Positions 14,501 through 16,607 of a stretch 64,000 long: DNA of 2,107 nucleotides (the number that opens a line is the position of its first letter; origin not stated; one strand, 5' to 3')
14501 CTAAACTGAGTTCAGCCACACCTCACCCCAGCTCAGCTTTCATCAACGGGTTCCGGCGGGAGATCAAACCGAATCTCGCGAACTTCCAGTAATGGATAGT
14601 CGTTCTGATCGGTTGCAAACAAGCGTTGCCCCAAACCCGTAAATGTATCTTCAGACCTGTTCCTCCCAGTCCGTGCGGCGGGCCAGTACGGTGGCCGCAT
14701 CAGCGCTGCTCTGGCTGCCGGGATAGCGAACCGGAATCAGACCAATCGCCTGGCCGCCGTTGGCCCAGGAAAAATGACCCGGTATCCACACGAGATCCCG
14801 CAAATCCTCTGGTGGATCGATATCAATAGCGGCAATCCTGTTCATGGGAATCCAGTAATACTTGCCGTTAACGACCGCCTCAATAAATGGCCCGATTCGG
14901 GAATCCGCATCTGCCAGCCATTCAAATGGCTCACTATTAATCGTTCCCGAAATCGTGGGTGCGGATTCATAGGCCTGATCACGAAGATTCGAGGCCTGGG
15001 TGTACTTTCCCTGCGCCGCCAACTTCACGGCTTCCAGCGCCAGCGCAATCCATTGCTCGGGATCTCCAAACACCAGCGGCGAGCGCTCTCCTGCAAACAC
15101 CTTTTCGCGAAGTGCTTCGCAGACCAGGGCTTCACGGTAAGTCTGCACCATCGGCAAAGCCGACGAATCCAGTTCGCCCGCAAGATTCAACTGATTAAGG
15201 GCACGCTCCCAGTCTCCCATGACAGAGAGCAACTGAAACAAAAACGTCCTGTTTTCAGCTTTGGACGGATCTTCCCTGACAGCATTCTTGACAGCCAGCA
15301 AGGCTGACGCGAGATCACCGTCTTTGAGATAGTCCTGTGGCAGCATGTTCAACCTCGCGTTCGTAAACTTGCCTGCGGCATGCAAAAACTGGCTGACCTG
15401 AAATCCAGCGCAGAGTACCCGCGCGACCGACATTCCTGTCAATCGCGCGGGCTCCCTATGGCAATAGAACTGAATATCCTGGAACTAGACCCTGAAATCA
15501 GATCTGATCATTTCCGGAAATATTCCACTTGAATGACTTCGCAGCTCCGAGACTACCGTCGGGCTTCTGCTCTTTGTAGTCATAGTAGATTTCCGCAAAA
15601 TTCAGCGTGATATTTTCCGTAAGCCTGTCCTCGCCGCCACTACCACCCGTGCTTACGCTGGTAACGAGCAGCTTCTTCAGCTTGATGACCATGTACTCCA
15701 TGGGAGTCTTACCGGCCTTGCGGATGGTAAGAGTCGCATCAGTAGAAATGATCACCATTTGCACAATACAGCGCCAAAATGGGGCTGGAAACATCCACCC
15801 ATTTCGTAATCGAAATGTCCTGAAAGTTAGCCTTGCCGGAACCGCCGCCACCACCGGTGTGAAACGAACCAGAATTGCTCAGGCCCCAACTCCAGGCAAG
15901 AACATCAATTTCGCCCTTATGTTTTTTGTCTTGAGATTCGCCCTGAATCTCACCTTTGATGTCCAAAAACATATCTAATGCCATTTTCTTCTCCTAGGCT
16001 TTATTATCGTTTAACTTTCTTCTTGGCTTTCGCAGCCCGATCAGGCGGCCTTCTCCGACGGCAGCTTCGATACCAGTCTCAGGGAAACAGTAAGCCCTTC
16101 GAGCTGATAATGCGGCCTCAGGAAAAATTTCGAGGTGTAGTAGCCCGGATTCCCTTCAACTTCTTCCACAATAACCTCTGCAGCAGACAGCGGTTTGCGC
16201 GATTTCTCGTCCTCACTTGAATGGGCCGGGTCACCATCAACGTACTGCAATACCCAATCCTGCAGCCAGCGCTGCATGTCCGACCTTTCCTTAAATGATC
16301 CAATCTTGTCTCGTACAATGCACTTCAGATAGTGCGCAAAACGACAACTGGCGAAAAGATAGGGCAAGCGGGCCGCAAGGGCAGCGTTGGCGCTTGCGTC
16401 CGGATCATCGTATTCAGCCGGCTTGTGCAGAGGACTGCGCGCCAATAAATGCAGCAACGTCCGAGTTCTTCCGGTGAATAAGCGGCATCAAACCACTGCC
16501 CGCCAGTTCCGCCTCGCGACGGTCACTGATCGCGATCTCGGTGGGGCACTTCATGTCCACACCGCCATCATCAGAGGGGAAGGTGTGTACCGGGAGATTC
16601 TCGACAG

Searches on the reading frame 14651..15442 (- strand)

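Call 8: search_protein_families(library=pfam, proteins=[window:14651-15442:-], max_evalue=0.01)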
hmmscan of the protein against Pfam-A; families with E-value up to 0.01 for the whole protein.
window:14651-15442:- (263 aa): 5 families
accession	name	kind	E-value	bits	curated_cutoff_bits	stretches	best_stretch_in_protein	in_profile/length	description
PF07024.18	ImpE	-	1.8e-34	118.9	25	1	171-261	2-92/122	ImpE protein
PF14559.12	TPR_19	-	5.1e-07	30.4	25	1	39-90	2-53/68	Tetratricopeptide repeat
PF23914.1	TPR_CcmH_CycH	-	0.0015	18.8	42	1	29-152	17-142/158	Cytochrome c-type biogenesis protein H TPR domain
PF07719.23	TPR_2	-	0.0037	17.7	27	0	37-60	10-33/34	Tetratricopeptide repeat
PF12895.13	ANAPC3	-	0.0089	16.7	27.2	0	22-85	17-79/82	Anaphase-promoting complex, cyclosome, subunit 3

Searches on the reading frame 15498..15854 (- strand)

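Call 83: search_protein_families(library=pfam, proteins=[window:15498-15854:-], max_evalue=0.001)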
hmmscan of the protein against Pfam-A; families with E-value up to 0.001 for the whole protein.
window:15498-15854:- (118 aa): 1 family
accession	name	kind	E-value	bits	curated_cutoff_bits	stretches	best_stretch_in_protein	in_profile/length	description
PF05638.18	T6SS_HCP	-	4.7e-09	37.1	23.5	1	39-93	78-129/129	Type VI secretion system effector, Hcp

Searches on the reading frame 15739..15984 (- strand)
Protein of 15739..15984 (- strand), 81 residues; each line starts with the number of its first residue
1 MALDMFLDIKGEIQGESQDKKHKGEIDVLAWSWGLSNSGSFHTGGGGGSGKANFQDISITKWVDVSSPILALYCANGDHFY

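Call 83: search_protein_families(library=pfam, proteins=[window:15739-15984:-], max_evalue=0.001)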
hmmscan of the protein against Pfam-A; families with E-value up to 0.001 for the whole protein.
window:15739-15984:- (81 aa): 1 family
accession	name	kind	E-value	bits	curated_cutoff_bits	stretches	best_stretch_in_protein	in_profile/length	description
PF05638.18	T6SS_HCP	-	1e-22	81.2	23.5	1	6-80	1-76/129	Type VI secretion system effector, Hcp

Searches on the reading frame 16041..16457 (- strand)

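Call 83: search_protein_families(library=pfam, proteins=[window:16041-16457:-], max_evalue=0.001)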
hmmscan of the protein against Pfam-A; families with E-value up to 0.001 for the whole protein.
window:16041-16457:- (138 aa): 1 family
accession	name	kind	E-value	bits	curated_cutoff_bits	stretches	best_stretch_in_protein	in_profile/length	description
PF18945.5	VipB_2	-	4.6e-44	149.6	27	1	21-132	2-112/112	EvpB/VC_A0108, tail sheath gpW/gp25-like domain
